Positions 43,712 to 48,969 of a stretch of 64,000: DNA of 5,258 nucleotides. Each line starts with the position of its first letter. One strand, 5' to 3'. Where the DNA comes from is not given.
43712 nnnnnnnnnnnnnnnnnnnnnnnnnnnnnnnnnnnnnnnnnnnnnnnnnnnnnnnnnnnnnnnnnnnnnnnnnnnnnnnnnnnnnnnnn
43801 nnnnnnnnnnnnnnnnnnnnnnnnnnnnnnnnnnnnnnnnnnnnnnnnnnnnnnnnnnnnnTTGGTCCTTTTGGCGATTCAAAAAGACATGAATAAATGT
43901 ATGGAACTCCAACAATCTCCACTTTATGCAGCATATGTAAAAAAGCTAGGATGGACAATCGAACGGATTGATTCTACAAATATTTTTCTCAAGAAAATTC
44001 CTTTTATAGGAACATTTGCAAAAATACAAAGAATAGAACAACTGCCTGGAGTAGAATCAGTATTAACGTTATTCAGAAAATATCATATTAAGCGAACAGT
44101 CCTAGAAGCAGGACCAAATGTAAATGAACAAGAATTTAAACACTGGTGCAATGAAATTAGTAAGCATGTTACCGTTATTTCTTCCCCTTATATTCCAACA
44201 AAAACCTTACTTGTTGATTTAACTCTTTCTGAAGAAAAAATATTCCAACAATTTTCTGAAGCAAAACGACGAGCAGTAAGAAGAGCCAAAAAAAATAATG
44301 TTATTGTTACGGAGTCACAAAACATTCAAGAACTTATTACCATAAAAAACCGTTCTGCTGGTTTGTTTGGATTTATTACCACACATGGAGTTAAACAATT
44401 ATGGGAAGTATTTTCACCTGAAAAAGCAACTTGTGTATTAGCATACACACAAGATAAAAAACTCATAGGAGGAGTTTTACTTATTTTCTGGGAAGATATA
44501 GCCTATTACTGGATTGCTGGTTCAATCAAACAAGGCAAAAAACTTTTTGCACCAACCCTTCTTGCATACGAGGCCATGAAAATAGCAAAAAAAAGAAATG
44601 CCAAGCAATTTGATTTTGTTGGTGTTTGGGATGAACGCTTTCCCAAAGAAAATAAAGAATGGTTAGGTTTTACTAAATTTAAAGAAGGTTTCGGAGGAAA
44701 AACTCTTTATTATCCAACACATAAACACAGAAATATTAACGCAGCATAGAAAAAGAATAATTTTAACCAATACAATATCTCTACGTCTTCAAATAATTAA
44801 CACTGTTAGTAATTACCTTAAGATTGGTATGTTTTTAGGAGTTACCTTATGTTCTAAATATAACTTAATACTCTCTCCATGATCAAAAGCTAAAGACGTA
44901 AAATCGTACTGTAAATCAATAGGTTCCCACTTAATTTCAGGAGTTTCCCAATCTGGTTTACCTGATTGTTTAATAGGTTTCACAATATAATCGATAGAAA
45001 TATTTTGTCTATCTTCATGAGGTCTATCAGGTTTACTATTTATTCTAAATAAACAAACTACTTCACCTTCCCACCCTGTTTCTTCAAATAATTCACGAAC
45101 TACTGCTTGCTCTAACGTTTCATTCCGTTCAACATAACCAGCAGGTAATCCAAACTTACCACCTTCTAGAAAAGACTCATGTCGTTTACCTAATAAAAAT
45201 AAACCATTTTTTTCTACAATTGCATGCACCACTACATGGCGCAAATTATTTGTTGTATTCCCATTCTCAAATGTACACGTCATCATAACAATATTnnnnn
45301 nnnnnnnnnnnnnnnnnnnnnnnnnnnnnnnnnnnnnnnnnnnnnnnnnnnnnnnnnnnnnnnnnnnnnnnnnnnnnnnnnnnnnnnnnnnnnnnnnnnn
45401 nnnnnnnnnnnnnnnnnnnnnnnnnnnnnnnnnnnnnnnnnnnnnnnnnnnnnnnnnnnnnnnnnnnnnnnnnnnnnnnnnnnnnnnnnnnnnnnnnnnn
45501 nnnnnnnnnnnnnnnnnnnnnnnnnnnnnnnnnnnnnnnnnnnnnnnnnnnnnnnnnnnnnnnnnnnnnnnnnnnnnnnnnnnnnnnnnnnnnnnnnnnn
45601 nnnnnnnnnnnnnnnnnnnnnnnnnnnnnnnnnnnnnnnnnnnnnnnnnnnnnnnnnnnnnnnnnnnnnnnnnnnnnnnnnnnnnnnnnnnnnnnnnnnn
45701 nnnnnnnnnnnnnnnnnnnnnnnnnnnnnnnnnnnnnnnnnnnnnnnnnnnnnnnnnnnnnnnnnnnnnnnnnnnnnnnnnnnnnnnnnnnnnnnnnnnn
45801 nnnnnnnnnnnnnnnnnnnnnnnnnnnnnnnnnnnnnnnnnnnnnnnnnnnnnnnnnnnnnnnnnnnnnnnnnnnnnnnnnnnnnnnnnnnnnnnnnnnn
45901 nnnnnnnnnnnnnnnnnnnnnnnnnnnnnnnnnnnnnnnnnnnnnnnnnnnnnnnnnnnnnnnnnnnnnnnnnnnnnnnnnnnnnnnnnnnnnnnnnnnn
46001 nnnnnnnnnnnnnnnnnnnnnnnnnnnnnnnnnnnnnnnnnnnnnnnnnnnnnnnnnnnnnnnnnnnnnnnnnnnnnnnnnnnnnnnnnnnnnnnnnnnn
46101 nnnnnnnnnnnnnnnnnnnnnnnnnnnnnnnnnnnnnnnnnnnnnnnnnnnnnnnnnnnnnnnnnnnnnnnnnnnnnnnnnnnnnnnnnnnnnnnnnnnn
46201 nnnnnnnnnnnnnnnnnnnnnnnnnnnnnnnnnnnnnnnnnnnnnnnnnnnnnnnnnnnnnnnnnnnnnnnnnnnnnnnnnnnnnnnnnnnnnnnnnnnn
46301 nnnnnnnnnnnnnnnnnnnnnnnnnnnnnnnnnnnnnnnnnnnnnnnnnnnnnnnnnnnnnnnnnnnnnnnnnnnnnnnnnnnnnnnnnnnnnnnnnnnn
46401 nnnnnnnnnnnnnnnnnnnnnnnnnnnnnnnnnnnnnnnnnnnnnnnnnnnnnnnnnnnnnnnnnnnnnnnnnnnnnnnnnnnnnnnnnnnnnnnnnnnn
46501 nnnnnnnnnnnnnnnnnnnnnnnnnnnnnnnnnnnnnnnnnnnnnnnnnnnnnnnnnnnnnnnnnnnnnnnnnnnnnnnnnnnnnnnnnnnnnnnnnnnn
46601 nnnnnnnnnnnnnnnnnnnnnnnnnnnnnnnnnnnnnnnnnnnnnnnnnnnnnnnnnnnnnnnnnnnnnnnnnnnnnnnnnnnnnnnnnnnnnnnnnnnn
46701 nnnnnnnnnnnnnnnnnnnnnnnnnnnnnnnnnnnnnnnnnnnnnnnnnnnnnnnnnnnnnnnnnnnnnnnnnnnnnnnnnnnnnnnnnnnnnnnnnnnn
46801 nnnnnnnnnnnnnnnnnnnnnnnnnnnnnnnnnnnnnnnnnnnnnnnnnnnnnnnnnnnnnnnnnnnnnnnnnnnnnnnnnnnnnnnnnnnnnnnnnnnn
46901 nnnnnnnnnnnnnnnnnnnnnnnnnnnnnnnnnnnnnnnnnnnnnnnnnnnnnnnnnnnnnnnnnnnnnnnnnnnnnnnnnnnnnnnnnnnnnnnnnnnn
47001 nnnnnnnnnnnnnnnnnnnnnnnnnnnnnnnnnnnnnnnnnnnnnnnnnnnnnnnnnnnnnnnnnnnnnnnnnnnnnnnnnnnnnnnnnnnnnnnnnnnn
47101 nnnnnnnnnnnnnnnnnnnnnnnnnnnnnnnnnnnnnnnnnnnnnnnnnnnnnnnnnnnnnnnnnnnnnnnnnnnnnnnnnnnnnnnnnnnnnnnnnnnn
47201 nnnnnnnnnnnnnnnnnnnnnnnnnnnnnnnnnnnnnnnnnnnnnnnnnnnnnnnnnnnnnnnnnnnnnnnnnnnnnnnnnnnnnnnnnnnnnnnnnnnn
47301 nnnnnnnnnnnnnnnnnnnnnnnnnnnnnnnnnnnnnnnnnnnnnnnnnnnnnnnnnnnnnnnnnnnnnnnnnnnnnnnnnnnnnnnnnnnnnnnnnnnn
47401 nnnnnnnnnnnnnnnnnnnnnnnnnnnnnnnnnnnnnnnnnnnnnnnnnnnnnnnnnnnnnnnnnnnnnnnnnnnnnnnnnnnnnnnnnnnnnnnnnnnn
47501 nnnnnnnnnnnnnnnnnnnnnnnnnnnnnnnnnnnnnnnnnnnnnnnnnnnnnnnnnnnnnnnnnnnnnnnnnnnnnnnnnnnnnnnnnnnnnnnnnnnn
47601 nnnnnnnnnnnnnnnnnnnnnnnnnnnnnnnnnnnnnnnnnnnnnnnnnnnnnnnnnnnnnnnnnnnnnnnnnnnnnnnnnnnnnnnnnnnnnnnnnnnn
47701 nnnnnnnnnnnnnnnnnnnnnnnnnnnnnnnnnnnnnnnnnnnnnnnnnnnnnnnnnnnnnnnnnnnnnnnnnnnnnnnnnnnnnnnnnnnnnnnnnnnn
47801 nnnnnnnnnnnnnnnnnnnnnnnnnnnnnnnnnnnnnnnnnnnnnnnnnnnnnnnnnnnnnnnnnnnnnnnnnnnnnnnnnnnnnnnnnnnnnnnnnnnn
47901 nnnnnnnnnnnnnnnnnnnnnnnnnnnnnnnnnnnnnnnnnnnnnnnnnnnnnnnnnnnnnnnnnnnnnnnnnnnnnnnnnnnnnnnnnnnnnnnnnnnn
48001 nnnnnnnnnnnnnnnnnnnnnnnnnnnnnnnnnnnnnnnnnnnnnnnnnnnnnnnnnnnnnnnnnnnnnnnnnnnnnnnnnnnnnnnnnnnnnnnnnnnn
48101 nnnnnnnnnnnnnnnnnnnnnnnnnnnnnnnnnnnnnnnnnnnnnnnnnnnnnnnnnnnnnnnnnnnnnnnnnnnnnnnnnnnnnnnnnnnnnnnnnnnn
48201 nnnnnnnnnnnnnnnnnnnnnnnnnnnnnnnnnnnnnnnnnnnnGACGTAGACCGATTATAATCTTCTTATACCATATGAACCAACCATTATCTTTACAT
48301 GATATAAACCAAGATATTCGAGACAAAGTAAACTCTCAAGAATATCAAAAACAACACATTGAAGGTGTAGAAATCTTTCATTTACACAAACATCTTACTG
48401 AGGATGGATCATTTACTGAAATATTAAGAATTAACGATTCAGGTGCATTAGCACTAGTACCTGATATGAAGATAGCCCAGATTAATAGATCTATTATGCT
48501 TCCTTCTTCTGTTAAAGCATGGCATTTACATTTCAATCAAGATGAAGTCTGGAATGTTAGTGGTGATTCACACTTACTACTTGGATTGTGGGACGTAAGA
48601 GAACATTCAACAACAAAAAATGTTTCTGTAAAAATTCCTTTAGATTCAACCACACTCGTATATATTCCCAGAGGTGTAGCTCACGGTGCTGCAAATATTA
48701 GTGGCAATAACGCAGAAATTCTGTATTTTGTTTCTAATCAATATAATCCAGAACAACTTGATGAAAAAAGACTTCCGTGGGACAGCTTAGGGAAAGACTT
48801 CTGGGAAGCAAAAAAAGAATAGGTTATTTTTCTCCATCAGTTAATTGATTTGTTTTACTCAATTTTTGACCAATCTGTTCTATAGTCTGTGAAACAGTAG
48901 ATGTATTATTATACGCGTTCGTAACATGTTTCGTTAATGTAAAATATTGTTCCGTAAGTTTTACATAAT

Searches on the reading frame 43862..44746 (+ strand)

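Call 53: search_protein_families(library=pfam, proteins=[window:43862-44746:+], max_evalue=0.001)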
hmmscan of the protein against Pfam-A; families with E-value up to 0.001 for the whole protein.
window:43862-44746:+ (295 aa): 2 families
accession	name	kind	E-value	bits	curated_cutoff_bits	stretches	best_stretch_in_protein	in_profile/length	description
PF02388.22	FemAB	-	3.8e-13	49.5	24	1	197-281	303-382/406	FemAB family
PF13480.13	Acetyltransf_6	-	1.2e-05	25.9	22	1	137-254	9-136/143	Acetyltransferase (GNAT) domain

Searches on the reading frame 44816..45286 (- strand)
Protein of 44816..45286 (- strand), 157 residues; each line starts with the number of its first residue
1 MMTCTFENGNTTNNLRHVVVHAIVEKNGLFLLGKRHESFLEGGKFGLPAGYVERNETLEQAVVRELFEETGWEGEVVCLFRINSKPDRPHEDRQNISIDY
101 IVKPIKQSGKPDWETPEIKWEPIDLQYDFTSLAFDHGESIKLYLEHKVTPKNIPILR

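Call 53: search_protein_families(library=pfam, proteins=[window:44816-45286:-], max_evalue=0.001)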
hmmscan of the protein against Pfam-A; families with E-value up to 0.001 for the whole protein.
window:44816-45286:- (157 aa): 3 families
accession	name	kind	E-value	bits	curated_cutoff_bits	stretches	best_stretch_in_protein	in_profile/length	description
PF00293.34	NUDIX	-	2.8e-14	53.7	21.1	1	16-124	2-116/134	NUDIX domain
PF14815.12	NUDIX_4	-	0.00034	20.8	35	1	20-73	2-52/113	NUDIX domain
PF22327.2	Nudt16-like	-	0.00091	19.6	27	0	42-77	32-68/161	U8 snoRNA-decapping enzyme-like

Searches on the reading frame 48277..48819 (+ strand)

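Call 53: search_protein_families(library=pfam, proteins=[window:48277-48819:+], max_evalue=0.001)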
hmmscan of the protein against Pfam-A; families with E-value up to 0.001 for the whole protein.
window:48277-48819:+ (181 aa): 2 families
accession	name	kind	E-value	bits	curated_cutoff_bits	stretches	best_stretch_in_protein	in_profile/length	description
PF00908.23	dTDP_sugar_isom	-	1.9e-10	41.2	27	1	26-169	2-144/168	dTDP-4-dehydrorhamnose 3,5-epimerase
PF14667.12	Polysacc_synt_C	-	6.8e-05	23.4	28.7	1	44-162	6-109/111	Polysaccharide biosynthesis C-terminal domain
